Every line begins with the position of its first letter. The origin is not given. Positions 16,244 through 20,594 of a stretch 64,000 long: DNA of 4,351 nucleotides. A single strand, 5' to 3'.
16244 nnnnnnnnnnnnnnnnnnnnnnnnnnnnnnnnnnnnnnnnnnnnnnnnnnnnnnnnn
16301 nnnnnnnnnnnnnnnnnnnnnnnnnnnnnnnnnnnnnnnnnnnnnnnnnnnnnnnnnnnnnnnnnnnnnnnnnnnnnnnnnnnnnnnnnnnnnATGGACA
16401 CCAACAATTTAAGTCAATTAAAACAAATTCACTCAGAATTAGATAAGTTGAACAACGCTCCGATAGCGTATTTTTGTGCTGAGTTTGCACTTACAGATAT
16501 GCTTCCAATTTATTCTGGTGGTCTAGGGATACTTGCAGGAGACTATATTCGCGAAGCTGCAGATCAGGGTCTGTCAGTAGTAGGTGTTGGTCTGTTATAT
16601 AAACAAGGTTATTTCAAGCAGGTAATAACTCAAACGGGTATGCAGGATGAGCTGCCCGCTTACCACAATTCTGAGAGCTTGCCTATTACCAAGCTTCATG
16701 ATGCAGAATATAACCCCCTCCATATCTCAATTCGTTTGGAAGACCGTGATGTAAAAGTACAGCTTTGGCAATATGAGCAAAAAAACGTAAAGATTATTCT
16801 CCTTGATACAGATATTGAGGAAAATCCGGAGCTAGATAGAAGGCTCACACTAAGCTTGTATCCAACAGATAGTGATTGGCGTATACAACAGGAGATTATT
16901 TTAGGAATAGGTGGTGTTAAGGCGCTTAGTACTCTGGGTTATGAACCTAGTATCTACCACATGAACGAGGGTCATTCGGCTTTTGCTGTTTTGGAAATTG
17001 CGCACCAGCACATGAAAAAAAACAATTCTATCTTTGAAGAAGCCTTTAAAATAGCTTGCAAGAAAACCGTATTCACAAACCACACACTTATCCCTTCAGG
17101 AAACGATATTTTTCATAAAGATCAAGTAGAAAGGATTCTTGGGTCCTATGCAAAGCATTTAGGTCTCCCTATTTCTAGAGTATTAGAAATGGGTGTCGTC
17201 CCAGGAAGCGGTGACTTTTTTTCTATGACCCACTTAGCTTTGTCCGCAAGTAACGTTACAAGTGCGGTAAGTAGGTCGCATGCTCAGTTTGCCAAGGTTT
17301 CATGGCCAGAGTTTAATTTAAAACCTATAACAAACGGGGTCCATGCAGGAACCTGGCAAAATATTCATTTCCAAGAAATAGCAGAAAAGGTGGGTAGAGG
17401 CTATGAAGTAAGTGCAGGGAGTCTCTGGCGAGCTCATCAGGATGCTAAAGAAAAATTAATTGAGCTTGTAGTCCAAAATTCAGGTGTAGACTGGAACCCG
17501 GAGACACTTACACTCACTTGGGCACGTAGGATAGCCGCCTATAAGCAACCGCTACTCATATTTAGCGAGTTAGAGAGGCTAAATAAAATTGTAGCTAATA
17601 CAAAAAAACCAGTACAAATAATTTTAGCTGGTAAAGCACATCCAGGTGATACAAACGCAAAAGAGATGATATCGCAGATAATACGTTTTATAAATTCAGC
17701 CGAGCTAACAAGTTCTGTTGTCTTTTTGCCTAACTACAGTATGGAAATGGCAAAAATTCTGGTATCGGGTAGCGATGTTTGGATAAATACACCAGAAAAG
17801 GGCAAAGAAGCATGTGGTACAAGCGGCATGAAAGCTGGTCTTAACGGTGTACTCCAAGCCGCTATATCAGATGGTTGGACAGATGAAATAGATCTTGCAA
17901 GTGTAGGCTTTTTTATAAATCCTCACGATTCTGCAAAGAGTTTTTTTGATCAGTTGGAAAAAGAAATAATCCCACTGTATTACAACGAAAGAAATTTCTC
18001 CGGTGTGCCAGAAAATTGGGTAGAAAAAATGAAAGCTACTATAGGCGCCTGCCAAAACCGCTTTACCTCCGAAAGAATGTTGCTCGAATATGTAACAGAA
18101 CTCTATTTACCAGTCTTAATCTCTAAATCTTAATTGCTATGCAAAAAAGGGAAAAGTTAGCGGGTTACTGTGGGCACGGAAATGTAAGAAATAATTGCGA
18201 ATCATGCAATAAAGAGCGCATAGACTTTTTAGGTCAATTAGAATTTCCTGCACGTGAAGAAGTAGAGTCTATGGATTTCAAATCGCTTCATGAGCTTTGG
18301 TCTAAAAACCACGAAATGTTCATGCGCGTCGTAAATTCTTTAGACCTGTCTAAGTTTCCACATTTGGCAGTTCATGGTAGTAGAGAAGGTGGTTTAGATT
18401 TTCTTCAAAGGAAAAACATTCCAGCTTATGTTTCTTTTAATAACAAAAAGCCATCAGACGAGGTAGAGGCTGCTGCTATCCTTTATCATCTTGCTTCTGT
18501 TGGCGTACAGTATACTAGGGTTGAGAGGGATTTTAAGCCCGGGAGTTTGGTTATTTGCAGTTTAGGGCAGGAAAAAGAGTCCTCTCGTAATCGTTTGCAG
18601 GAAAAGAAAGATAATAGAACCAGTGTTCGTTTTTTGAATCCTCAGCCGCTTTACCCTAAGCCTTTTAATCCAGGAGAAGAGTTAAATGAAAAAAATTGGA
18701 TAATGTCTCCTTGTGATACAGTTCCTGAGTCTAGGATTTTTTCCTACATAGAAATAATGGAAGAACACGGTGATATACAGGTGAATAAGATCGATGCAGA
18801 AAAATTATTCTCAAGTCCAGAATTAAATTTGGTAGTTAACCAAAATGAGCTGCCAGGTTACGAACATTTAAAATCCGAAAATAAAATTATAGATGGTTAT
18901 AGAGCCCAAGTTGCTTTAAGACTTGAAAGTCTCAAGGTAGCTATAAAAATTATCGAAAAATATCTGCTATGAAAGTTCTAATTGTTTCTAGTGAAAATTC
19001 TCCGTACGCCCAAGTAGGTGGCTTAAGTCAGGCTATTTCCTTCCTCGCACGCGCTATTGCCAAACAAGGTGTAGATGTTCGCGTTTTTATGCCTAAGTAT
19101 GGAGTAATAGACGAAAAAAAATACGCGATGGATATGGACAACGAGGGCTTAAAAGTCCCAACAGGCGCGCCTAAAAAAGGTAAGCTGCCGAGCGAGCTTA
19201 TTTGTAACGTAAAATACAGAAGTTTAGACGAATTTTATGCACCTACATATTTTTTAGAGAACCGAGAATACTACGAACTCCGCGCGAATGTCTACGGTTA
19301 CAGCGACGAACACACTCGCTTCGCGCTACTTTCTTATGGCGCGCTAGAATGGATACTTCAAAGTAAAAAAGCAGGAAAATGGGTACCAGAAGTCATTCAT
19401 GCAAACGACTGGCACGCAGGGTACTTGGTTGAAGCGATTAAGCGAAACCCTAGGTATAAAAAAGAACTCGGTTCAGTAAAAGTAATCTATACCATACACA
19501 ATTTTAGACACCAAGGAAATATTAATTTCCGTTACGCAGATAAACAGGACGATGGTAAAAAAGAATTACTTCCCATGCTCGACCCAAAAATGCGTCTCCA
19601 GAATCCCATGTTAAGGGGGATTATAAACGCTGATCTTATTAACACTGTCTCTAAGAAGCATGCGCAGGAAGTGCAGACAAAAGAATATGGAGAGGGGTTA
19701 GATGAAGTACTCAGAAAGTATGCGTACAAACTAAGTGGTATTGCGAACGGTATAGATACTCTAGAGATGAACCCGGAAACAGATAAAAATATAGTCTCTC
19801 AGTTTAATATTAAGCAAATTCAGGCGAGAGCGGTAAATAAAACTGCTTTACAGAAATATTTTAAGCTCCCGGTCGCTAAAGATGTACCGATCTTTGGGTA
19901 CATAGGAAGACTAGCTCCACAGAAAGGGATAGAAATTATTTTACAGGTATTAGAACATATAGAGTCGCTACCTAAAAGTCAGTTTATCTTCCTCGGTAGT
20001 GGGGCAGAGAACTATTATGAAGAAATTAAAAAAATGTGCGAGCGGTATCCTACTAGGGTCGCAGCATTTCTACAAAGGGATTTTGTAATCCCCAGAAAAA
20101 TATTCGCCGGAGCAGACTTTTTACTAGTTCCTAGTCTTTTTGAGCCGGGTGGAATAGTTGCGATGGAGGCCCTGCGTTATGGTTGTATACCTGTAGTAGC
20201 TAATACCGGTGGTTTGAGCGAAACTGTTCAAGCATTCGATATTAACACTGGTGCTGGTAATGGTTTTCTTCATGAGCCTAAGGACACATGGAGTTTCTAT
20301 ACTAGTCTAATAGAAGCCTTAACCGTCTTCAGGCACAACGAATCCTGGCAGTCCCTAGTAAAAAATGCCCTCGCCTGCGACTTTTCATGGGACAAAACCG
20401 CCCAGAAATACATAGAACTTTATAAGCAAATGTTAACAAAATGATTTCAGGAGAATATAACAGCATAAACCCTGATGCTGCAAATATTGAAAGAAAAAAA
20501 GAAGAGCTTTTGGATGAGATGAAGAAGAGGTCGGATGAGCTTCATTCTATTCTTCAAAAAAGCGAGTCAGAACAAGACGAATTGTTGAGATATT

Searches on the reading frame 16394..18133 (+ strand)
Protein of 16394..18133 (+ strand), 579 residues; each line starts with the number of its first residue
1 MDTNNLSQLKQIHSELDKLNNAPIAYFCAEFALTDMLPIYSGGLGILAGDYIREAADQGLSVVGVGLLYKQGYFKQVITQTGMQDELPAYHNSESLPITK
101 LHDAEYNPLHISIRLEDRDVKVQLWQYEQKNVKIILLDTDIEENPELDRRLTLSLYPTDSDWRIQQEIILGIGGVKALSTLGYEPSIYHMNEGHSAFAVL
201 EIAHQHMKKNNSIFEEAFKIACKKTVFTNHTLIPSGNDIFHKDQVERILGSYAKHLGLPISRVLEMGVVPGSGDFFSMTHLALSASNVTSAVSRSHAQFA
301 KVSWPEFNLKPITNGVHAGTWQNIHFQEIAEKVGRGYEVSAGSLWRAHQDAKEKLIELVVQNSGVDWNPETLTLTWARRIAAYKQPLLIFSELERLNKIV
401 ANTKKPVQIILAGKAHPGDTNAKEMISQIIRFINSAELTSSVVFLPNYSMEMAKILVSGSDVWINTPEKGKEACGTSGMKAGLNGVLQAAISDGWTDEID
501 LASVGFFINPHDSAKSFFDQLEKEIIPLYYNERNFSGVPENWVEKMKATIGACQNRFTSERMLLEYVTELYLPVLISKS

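Call 4: search_protein_families(library=pfam, proteins=[window:16394-18133:+], max_evalue=0.01)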
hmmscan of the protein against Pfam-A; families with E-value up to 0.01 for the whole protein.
window:16394-18133:+ (579 aa): 1 family
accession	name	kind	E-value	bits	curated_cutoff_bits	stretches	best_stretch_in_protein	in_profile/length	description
PF00343.26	Phosphorylase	-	2.5e-37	129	27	3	346-499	421-584/713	Carbohydrate phosphorylase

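Call 33: find_related_loci(query=window:16394-18133:+, collection=metagenome_contigs, flank=10000)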
Query window:16394-18133:+ (579 aa) in metagenome_contigs; peptide patterns used: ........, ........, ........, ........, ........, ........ (x = any residue, [..] = any of these).
110 stretches matched a pattern; 68 encode a relative of the query (tblastn E <= 1e-3); 67 distinct loci.
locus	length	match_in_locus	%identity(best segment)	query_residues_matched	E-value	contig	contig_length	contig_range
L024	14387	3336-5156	38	23-576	4e-124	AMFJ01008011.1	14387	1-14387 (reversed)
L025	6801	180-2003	35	19-573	1e-120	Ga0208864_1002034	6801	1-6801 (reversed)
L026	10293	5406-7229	35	19-573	3e-120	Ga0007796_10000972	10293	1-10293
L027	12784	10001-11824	35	19-573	2e-120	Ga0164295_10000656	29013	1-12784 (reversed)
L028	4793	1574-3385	37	21-573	5e-121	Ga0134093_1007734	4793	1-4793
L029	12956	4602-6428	35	19-574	1e-119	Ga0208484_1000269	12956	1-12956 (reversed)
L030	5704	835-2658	35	19-573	6e-120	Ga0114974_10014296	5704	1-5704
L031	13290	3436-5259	35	19-573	3e-119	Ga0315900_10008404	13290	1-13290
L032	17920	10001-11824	34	19-573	2e-117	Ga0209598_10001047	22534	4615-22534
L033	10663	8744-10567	34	19-573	3e-117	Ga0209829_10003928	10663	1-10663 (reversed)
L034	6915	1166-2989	34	19-573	8e-117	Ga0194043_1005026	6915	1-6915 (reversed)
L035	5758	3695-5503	35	23-574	2e-115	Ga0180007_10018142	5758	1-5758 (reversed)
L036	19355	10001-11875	34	6-571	4e-113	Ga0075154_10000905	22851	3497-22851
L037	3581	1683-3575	35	2-571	9e-116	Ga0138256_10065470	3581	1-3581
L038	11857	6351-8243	35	2-571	3e-113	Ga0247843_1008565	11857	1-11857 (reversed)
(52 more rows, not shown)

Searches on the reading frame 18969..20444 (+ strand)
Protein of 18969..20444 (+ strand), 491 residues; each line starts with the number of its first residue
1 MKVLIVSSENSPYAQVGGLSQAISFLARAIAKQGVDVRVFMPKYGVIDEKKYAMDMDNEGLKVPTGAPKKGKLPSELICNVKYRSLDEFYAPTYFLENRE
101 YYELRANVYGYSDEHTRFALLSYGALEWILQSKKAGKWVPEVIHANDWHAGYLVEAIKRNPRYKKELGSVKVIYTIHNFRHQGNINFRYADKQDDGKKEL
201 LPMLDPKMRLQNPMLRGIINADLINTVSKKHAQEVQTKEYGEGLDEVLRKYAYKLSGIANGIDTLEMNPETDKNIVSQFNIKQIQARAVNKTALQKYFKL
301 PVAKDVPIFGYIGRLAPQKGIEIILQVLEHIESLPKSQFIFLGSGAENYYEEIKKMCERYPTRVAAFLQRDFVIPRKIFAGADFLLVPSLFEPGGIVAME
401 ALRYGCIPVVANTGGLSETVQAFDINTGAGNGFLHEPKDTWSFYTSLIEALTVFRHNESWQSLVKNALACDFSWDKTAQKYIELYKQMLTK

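Call 18: search_protein_families(library=pfam, proteins=[window:18969-20444:+], max_evalue=0.0001)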
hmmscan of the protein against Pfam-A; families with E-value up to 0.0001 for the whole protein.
window:18969-20444:+ (491 aa): 5 families
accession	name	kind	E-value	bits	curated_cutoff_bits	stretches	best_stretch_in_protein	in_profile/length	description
PF08323.17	Glyco_transf_5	-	4.1e-53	181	22.7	1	2-250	1-239/239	Starch synthase catalytic domain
PF00534.26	Glycos_transf_1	-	2.2e-19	70.1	26.4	1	298-451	7-156/172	Glycosyl transferases group 1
PF13692.12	Glyco_trans_1_4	-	3e-14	53.9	27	1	307-451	2-140/142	Glycosyl transferases group 1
PF13439.12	Glyco_transf_4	-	2.4e-07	31.4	28.5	0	133-237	66-150/170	Glycosyltransferase Family 4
PF13579.12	Glyco_trans_4_4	-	2.3e-05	25.2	29.7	0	17-235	1-142/158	Glycosyl transferase 4-like domain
